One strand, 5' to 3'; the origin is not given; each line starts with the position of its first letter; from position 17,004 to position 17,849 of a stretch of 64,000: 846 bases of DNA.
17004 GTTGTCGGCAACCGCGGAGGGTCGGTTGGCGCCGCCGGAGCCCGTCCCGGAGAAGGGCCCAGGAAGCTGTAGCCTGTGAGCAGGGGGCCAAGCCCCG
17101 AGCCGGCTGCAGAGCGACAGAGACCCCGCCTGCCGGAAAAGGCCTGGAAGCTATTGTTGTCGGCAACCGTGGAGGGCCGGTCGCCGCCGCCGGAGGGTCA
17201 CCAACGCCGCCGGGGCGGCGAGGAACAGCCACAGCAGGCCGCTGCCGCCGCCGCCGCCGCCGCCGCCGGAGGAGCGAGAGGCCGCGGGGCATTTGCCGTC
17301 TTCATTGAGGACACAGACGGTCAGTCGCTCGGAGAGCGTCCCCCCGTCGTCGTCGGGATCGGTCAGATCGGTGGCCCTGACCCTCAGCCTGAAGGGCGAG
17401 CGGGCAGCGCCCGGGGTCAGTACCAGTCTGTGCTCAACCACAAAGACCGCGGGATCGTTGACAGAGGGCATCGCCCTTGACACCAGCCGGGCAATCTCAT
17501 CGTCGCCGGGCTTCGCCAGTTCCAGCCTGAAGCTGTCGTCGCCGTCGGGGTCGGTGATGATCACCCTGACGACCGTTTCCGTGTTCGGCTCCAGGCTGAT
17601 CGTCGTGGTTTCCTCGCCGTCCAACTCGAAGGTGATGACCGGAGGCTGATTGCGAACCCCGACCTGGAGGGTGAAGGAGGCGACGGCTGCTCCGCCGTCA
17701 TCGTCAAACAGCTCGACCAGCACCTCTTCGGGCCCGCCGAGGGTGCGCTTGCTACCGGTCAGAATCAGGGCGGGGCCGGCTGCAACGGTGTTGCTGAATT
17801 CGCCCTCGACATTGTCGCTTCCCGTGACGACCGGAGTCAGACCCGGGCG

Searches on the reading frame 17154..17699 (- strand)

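Call 11: search_protein_families(library=ncbifam, proteins=[window:17154-17699:-], max_evalue=10)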
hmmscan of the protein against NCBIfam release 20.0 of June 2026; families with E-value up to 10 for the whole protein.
seq(182 aa): 1 family
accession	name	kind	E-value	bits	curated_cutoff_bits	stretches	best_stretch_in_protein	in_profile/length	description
TIGR03901.2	MYXO-CTERM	domain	0.031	14.6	20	1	147-173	11-33/34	MYXO-CTERM sorting domain-containing protein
